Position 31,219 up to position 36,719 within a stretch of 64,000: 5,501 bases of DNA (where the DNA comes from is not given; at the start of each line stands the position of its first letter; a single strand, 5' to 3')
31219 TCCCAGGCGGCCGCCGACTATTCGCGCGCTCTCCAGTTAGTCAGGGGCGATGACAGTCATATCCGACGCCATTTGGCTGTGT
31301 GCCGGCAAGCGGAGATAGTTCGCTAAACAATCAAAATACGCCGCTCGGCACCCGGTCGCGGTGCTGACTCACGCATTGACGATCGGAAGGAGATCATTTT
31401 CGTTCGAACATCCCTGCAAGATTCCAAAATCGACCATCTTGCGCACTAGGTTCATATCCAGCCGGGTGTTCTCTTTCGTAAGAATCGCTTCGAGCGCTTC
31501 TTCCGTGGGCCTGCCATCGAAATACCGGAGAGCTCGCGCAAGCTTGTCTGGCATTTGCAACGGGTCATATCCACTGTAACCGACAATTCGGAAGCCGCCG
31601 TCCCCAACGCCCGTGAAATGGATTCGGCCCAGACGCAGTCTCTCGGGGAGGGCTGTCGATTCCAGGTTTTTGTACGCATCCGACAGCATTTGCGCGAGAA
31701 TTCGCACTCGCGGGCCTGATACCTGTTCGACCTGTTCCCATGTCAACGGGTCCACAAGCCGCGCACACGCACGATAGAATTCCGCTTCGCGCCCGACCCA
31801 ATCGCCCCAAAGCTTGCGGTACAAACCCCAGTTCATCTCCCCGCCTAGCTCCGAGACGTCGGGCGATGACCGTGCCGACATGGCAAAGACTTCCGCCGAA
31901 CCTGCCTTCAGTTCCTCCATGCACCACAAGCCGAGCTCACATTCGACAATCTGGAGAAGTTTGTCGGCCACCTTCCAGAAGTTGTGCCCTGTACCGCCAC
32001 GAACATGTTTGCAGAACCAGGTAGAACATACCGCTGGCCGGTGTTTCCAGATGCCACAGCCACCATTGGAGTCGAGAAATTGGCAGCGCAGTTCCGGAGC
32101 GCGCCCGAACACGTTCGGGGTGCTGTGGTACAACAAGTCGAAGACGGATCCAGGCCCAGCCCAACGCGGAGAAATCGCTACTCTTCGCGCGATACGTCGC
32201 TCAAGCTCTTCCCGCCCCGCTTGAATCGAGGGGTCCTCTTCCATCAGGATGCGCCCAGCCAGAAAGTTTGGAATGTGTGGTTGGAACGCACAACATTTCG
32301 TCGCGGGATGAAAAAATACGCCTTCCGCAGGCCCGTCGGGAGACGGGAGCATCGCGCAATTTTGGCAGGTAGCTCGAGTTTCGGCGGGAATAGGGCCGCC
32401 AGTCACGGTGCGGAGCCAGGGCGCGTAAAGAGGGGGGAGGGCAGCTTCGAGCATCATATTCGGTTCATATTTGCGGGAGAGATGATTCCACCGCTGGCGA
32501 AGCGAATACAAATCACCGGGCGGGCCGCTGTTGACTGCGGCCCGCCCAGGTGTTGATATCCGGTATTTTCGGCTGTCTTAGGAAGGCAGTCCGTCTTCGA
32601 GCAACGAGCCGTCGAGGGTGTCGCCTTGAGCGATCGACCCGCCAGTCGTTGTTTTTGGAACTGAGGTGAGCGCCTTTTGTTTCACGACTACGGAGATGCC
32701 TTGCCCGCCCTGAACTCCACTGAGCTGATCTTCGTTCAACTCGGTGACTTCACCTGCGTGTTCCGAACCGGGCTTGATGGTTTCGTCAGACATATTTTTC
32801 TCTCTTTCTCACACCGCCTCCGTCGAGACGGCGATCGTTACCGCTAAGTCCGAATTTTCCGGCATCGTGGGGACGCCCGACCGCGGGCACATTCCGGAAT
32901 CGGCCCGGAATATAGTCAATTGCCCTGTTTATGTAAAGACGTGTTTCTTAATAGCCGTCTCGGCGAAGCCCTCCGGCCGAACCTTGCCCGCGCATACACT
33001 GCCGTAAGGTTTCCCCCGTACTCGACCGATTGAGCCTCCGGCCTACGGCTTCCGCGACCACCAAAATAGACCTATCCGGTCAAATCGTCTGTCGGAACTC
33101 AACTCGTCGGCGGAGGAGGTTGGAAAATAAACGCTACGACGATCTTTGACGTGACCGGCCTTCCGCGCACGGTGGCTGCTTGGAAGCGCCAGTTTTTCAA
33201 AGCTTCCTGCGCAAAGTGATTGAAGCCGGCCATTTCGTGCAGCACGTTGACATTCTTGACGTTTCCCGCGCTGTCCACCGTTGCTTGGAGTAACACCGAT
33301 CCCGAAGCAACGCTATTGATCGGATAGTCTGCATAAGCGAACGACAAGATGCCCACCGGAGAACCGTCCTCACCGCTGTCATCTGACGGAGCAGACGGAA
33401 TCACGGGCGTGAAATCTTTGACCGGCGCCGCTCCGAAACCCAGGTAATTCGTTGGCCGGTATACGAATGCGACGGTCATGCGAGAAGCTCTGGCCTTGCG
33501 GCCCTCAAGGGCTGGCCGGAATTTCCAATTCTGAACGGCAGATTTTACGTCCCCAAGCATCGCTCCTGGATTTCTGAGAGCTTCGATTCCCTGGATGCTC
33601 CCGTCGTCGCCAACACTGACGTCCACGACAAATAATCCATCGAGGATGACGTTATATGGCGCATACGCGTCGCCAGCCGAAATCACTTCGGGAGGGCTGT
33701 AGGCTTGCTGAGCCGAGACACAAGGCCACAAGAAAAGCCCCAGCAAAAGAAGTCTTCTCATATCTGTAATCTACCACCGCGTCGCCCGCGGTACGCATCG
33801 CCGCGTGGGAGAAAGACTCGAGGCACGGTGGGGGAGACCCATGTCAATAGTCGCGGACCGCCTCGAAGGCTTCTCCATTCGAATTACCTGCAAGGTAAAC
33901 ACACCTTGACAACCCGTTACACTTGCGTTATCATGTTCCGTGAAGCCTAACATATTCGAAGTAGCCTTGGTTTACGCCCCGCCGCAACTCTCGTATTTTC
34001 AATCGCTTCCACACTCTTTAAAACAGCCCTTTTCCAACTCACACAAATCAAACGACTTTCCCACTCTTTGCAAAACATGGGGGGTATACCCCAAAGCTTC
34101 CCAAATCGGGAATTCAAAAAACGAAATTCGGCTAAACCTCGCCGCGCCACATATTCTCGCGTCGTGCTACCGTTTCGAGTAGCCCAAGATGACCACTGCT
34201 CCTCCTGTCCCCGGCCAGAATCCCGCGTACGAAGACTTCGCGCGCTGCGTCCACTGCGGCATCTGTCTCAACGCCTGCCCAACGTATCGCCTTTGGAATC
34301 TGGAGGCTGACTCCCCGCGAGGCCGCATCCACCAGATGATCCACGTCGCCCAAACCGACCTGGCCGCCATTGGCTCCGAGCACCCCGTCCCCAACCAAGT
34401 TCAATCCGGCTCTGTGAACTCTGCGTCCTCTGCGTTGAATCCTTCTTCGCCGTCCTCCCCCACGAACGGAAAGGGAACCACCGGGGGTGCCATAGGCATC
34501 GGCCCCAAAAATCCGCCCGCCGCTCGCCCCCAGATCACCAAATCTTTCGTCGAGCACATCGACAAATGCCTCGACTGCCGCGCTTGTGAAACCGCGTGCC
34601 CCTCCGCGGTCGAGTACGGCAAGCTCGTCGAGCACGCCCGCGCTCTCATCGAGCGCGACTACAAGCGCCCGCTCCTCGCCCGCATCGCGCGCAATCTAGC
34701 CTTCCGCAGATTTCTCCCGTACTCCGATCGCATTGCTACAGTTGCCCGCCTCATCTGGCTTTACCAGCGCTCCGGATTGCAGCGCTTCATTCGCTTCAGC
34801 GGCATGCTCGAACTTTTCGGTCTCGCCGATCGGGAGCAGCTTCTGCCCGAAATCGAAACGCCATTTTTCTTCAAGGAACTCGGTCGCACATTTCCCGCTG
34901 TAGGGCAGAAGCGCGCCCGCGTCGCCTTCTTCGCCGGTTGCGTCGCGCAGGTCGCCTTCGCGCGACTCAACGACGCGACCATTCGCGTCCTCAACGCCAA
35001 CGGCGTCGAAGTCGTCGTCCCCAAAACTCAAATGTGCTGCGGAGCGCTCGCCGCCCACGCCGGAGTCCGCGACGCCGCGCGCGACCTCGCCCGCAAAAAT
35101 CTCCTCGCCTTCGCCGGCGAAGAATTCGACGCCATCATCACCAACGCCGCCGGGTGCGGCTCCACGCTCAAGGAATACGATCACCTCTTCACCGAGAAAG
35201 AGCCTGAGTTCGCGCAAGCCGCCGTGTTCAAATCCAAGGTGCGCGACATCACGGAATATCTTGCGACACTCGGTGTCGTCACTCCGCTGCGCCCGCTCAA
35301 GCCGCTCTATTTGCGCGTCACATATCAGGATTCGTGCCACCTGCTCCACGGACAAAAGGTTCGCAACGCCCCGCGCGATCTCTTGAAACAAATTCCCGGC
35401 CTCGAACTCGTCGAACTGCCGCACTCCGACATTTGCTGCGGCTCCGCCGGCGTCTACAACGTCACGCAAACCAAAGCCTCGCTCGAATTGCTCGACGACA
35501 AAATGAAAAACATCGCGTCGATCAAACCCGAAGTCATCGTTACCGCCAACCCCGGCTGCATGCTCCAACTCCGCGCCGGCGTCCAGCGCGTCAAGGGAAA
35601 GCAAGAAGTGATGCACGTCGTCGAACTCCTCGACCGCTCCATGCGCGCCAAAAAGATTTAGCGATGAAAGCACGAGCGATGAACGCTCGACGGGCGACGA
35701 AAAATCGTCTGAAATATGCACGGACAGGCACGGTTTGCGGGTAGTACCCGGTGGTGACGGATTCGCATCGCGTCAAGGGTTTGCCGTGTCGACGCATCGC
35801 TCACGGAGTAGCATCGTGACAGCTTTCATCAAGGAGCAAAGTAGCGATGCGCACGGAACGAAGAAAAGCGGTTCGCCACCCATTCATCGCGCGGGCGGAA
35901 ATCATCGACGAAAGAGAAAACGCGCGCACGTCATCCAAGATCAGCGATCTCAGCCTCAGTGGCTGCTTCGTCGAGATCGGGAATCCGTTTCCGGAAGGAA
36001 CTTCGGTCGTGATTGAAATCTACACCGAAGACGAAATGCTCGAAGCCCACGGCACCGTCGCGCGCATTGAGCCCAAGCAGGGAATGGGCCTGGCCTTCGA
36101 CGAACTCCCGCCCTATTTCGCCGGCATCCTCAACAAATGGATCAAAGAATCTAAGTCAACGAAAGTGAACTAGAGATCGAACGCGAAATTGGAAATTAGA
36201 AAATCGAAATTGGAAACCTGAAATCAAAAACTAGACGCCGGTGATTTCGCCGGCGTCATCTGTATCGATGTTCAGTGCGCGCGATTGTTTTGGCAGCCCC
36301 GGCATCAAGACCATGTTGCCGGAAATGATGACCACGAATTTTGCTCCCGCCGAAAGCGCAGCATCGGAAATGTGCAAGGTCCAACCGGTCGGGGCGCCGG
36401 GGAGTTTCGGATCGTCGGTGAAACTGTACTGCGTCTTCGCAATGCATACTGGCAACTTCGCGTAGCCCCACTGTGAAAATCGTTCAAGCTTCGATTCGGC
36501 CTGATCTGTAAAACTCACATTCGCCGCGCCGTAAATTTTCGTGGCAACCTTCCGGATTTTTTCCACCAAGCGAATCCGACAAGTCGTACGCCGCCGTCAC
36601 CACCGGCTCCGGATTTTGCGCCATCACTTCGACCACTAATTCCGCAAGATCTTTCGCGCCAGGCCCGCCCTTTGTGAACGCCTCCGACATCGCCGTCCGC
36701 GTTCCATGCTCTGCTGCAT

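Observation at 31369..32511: Unusual domain fusion: CxxC...CC cysteine-cluster (YkgJ/FliB-like) N-terminal half, helical middle, PqqD-like C-terminal domain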

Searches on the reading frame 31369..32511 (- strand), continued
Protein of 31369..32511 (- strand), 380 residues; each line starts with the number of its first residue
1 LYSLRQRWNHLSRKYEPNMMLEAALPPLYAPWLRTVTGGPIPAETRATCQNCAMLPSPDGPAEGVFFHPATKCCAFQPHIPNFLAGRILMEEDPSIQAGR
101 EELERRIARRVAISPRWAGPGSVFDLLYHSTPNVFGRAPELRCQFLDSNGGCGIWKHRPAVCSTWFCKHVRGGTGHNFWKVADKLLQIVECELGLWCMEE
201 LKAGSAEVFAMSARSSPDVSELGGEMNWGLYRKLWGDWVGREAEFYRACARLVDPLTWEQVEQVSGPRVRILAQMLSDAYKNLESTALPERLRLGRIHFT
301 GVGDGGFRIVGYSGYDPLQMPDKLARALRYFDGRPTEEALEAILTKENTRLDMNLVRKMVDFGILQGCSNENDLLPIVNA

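Call 42: search_protein_families(library=ncbifam, proteins=[L001:9739-12657:-, L001:12659-14860:-, L001:14869-16122:-, L001:9160-9690:-, L001:5795-7405:+, L006:9491-9880:+, L001:7398-7691:+], max_evalue=0.00001)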
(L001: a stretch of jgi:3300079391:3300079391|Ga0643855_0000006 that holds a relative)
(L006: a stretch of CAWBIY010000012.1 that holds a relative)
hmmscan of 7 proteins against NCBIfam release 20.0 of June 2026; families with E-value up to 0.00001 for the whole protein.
L001:9739-12657:- (972 aa): 182 families (the best 25 are shown)
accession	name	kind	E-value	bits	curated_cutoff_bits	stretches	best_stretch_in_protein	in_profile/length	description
TIGR03797.1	NHLM_micro_ABC2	equivalog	2.9e-283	941.6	709.4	1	284-971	2-686/686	NHLP bacteriocin export ABC transporter permease/ATPase subunit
TIGR03796.1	NHLM_micro_ABC1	equivalog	3.7e-97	326.3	853.3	1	400-966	136-708/710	NHLP family bacteriocin export ABC transporter peptidase/permease/ATPase subunit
TIGR01846.1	type_I_sec_HlyB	subfamily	2.1e-96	323.8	725.55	1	418-970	139-692/694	type I secretion system permease/ATPase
TIGR02203.1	MsbA_lipidA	equivalog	2.5e-88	297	602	1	433-970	30-569/572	lipid A export permease/ATP-binding protein MsbA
TIGR00958.1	3a01208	subfamily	2.1e-84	284.1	874.6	1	404-966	148-710/711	antigen peptide transporter 2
NF045513.1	HepA_fam_ABC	equivalog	2.4e-79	267.4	725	1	439-966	72-605/610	heterocyst formation ABC transporter subunit HepA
TIGR02204.1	MsbA_rel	hypoth_equivalog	1.3e-76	258.5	780.4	1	421-971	22-576/576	ABC transporter, permease/ATP-binding protein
TIGR03375.1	type_I_sec_LssB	subfamily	1.4e-73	248.4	693.1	1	418-958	149-690/696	type I secretion system permease/ATPase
NF010178.0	PRK13657.1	equivalog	2e-69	234.6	733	1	420-970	21-570/588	glucan ABC transporter ATP-binding protein/ permease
NF008381.0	PRK11176.1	equivalog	3.7e-68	230.3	867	1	456-971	62-580/582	lipid A ABC transporter ATP-binding protein/permease MsbA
NF052233.1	CphA_assoc_ABC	equivalog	7.8e-66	222.9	880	1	460-970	232-743/766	cyanophycin metabolism-associated ABC transporter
TIGR01193.1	bacteriocin_ABC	subfamily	1.1e-65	222.5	523.85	1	423-967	157-706/708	peptide cleavage/export ABC transporter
NF008056.1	PRK10790.1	equivalog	7.8e-59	199.7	746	1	462-971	70-576/584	SmdB family multidrug efflux ABC transporter permease/ATP-binding protein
TIGR02868.1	CydC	equivalog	8.9e-59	199.5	329.05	1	491-929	86-529/530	thiol reductant ABC exporter subunit CydC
TIGR01842.1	type_I_sec_PrtD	subfamily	1.7e-55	188.6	510.15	1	417-956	5-540/544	type I secretion system permease/ATPase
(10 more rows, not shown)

L001:12659-14860:- (733 aa): 186 families (the best 25 are shown)
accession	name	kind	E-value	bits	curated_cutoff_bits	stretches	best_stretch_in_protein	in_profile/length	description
TIGR03796.1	NHLM_micro_ABC1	equivalog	0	1071.3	853.3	1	24-731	1-710/710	NHLP family bacteriocin export ABC transporter peptidase/permease/ATPase subunit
TIGR01846.1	type_I_sec_HlyB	subfamily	4.9e-111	372.2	725.55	1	39-730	3-689/694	type I secretion system permease/ATPase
TIGR03797.1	NHLM_micro_ABC2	equivalog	8.9e-105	351.7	709.4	1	117-731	80-683/686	NHLP bacteriocin export ABC transporter permease/ATPase subunit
TIGR01193.1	bacteriocin_ABC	subfamily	1.1e-100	338.2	523.85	1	30-731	1-707/708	peptide cleavage/export ABC transporter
TIGR03375.1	type_I_sec_LssB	subfamily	9.4e-97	325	693.1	1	40-720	6-689/696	type I secretion system permease/ATPase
TIGR00958.1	3a01208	subfamily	2.3e-86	290.6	874.6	1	160-729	145-710/711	antigen peptide transporter 2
TIGR02203.1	MsbA_lipidA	equivalog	1.4e-85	287.9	602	1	191-730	28-566/572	lipid A export permease/ATP-binding protein MsbA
NF045513.1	HepA_fam_ABC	equivalog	5.2e-80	269.6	725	1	222-726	100-602/610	heterocyst formation ABC transporter subunit HepA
TIGR02204.1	MsbA_rel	hypoth_equivalog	8.6e-80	269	780.4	1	169-731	15-573/576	ABC transporter, permease/ATP-binding protein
NF010178.0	PRK13657.1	equivalog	7.6e-77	259.1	733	1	162-732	9-569/588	glucan ABC transporter ATP-binding protein/ permease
NF008381.0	PRK11176.1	equivalog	6e-74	249.4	867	1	226-731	74-577/582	lipid A ABC transporter ATP-binding protein/permease MsbA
NF052233.1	CphA_assoc_ABC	equivalog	7.3e-72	242.8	880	1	193-732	213-742/766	cyanophycin metabolism-associated ABC transporter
TIGR01842.1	type_I_sec_PrtD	subfamily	9.8e-67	225.7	510.15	1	185-719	12-540/544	type I secretion system permease/ATPase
NF008056.1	PRK10790.1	equivalog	4.5e-63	213.7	746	1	177-729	27-571/584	SmdB family multidrug efflux ABC transporter permease/ATP-binding protein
NF045998.1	cleave_ABC_plasm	equivalog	7.3e-61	206.3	500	1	30-676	2-642/673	Mbov_0121 family peptidase domain-containing ABC transporter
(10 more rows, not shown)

L001:14869-16122:- (417 aa): 5 families
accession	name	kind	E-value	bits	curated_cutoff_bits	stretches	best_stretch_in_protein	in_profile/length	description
TIGR03794.1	NHLM_micro_HlyD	equivalog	1.1e-91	307.9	156.2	1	13-412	1-421/421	NHLP bacteriocin system secretion protein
TIGR01843.1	type_I_hlyD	subfamily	1.2e-18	67.3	208.65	2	109-328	133-352/422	HlyD family type I secretion periplasmic adaptor subunit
TIGR00998.1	8a0101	subfamily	1.8e-14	53.5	390.8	1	33-308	4-264/334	EmrA/EmrK family multidrug efflux transporter periplasmic adaptor subunit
TIGR01730.1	RND_mfp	subfamily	2.9e-10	39.6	94.9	0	207-310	92-196/322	efflux RND transporter periplasmic adaptor subunit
TIGR02971.1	heterocyst_DevB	subfamily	1.3e-09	38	129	1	67-270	10-227/327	ABC exporter membrane fusion protein, DevB family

L001:9160-9690:- (176 aa): 3 families
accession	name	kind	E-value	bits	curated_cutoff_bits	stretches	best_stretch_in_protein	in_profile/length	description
TIGR03896.1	cyc_nuc_ocin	subfamily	2.4e-39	135.5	161.05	1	1-173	139-317/317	bacteriocin-type transport-associated protein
NF008732.0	PRK11753.1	equivalog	1.2e-08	34.6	266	1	13-137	13-136/214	cAMP-activated global transcriptional regulator CRP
NF006901.0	PRK09392.1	equivalog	3.2e-07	29.9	211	1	4-133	11-137/236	transcriptional activator FtrB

L001:5795-7405:+ (536 aa): 1 family
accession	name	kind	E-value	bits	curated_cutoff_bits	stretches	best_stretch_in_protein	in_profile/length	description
NF049868.1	FhaB_Rv0019c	equivalog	9.9e-09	35.4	125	1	18-96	85-157/158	FHA domain-containing protein FhaB/FipA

L006:9491-9880:+ (129 aa): 1 family
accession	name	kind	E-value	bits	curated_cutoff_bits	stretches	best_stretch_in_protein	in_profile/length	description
TIGR03793.1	leader_NHLP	domain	8.3e-10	38.4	50.9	1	25-101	6-77/77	NHLP leader peptide family RiPP precursor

L001:7398-7691:+ (97 aa): 0 families
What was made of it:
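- In L001 the neighbours are NHLM_micro_ABC1, ABC2, HlyD and cyc_nuc_ocin at or above curated cutoffs for the first three, and the L006 precursor carries an NHLP-type leader (call 42).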

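Call 43: search_protein_representatives(alignment_id=A1)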
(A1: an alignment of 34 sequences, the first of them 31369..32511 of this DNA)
Query: 34 sequences, 356 profile positions. Proteins with E-value up to 0.001 (for the whole library): 1974; up to 1e-10: 1660; up to 1e-30: 1096. The best 150 are listed.
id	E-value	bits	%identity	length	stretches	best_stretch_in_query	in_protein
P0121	7.4e-132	456.0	-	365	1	5-352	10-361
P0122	2.4e-122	424.7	-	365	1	3-349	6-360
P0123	3.9e-121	420.7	-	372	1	4-352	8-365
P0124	7.9e-120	416.4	-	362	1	5-349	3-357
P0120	1.3e-119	415.7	-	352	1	3-277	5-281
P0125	8.9e-118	409.6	-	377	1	5-353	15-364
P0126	7.2e-117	406.7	-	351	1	5-350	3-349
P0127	9.7e-117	406.2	-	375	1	5-353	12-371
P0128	1.1e-116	406.1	-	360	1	5-352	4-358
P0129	4.1e-116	404.2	-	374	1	5-349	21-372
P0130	1.2e-115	402.6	-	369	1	3-350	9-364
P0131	1.3e-115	402.5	-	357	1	4-349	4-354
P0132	2.8e-115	401.4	-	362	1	3-349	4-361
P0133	3.3e-115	401.2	-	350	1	12-350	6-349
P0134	6.0e-115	400.3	-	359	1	5-348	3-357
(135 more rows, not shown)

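Call 74: search_protein_families(library=ncbifam, alignment_id=A1, max_evalue=1)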
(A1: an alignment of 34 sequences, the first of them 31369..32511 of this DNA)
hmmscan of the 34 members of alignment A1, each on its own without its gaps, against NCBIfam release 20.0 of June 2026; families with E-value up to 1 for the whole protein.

A. member 1, window:31369-32511:- (380 aa): 0 families

B. families by the number of members that match (of 34 scanned): 3 families
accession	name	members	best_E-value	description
NF043014.1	DArabDhDalD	1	0.079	D-arabinitol 4-dehydrogenase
NF010287.0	PRK13727.1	1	0.17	type-F conjugative transfer system pilin chaperone TraQ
NF047750.1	SAMPActivE1UbaA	1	0.19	SAMP-activating enzyme E1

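Call 78: search_protein_families(library=padloc, proteins=[window:31369-32457:-], max_evalue=0.01)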
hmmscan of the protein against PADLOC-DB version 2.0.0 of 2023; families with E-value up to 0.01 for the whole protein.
window:31369-32457:- (362 aa): 0 families

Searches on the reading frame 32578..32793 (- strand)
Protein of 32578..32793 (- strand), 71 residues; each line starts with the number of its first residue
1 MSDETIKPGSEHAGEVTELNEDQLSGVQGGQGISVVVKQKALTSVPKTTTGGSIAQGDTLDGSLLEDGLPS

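Call 3: search_protein_families(library=pfam, proteins=[window:32578-32793:-], max_evalue=1)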
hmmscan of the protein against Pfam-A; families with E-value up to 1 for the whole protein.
window:32578-32793:- (71 aa): 2 families
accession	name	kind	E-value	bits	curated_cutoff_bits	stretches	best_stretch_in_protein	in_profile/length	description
PF11518.13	DUF3221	-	0.0029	18.3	26.4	1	13-54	35-78/82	Protein of unknown function (DUF3221)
PF10439.15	Bacteriocin_IIc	-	0.0074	16.7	27.1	1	16-41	4-19/59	Bacteriocin class II with double-glycine leader peptide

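Call 4: search_protein_families(library=ncbifam, proteins=[window:32578-32793:-], max_evalue=1)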
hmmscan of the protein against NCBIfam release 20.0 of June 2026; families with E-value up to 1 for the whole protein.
window:32578-32793:- (71 aa): 2 families
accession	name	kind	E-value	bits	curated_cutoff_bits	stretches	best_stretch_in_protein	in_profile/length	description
NF038153.1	lant_leader_L1a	domain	0.011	15.9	22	1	16-30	18-32/32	class I lanthipeptide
TIGR03898.1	lanti_MRSA_kill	subfamily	0.14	12.1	23.5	1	13-30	28-44/44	mersacidin/lichenicidin family type 2 lantibiotic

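Call 77: search_protein_families(library=pfam, proteins=[window:32581-32793:-], max_evalue=10)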
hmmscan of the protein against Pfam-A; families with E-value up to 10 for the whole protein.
seq(71 aa): 2 families
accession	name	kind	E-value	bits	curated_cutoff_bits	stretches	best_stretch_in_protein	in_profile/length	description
PF11518.13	DUF3221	-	0.0029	18.3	26.4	1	13-54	35-78/82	Protein of unknown function (DUF3221)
PF10439.15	Bacteriocin_IIc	-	0.0074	16.7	27.1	1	16-41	4-19/59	Bacteriocin class II with double-glycine leader peptide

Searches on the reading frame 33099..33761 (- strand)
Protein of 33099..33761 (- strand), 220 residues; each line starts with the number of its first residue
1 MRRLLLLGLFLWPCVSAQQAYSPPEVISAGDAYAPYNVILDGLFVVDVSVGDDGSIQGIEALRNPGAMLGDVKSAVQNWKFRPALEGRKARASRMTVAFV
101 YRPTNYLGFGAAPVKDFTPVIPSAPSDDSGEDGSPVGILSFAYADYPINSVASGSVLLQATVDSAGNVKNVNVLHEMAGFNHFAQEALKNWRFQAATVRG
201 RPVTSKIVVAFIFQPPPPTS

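Call 3: search_protein_families(library=pfam, proteins=[window:33099-33761:-], max_evalue=1)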
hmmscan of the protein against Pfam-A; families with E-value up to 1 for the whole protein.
window:33099-33761:- (220 aa): 2 families
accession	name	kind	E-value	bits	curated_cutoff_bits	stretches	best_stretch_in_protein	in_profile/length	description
PF03544.19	TonB_C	-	3.8e-17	62.9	24.6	2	153-214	15-78/79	Gram-negative bacterial TonB protein C-terminal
PF10546.14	P63C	-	0.11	13.5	26.1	0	76-102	28-54/93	P63C domain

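Call 4: search_protein_families(library=ncbifam, proteins=[window:33099-33761:-], max_evalue=1)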
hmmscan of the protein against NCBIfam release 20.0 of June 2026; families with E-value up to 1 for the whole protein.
window:33099-33761:- (220 aa): 7 families
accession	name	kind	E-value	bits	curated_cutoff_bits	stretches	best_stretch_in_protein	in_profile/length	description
NF038079.1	TonB_sider_MxcH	equivalog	6.5e-13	47.6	925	2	140-219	6-89/792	TonB-dependent siderophore myxochelin receptor MxcH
TIGR01352.1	tonB_Cterm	subfamily_domain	1.3e-11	44.7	27.1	2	152-213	12-73/76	TonB family protein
NF033768.1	myxo_SS_tail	domain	1.4e-06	28.3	40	1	150-213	29-91/92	AgmX/PglI C-terminal domain-containing protein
NF008084.0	PRK10819.1-5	equivalog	4.3e-06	26.8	315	1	138-197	165-229/249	TonB system transport protein TonB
NF008081.0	PRK10819.1-2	equivalog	3e-05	24.1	377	1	124-213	142-231/240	TonB system transport protein TonB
NF008082.0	PRK10819.1-3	equivalog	0.00059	19.7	265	1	153-205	178-232/242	TonB system transport protein TonB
NF008080.0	PRK10819.1-1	equivalog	0.00073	19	418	1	137-199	168-235/252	TonB system transport protein TonB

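Call 78: search_protein_families(library=padloc, proteins=[window:33099-33761:-], max_evalue=0.01)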
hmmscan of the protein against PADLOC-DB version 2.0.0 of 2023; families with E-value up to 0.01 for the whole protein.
window:33099-33761:- (220 aa): 0 families

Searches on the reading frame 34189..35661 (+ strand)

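Call 29: search_protein_families(library=pfam, proteins=[window:34189-35661:+], max_evalue=0.001)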
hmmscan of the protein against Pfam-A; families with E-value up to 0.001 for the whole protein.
window:34189-35661:+ (490 aa): 12 families
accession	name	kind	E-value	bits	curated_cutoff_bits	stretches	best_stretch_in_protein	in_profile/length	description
PF02754.22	CCG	-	9e-39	131.9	20.6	2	377-462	1-85/85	Cysteine-rich domain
PF13183.11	Fer4_8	-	7e-12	46.2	27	1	18-49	3-35/68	4Fe-4S dicluster domain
PF12838.12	Fer4_7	-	2.3e-09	38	27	0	114-140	25-51/52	4Fe-4S dicluster domain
PF13237.11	Fer4_10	-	2.8e-09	37.2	25.5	0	14-39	3-22/53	4Fe-4S dicluster domain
PF12797.12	Fer4_2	-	1.6e-08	34.4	24.5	1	15-32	5-22/22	4Fe-4S binding domain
PF13187.11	Fer4_9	-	6.7e-08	32.9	27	0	15-32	32-49/52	4Fe-4S dicluster domain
PF12837.12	Fer4_6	-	9.1e-08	32.1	25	0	125-140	7-22/24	4Fe-4S binding domain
PF13534.11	Fer4_17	-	1.1e-07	32.8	22.2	0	19-48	1-30/61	4Fe-4S dicluster domain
PF00037.32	Fer4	-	1.5e-07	31.4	21.1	1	15-32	3-20/24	4Fe-4S binding domain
PF12800.12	Fer4_4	-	1.7e-06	28.3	24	0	18-33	2-17/17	4Fe-4S binding domain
PF13484.11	Fer4_16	-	7.6e-06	27.1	30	0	19-35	1-17/66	4Fe-4S double cluster binding domain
PF14697.11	Fer4_21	-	0.00011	22.8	35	0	19-32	7-20/59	4Fe-4S dicluster domain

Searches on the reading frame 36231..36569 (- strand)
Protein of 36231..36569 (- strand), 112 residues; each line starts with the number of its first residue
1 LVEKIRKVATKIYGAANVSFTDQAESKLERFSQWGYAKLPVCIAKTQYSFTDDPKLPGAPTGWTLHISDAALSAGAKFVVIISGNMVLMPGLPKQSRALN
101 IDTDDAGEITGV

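Call 79: search_protein_families(library=pfam, proteins=[window:36231-36569:-], max_evalue=0.00001)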
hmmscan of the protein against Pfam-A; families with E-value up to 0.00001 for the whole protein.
window:36231-36569:- (112 aa): 1 family
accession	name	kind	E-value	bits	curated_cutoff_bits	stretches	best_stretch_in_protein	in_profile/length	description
PF01268.25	FTHFS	-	1.5e-40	139.5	27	1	2-112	445-555/556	Formate--tetrahydrofolate ligase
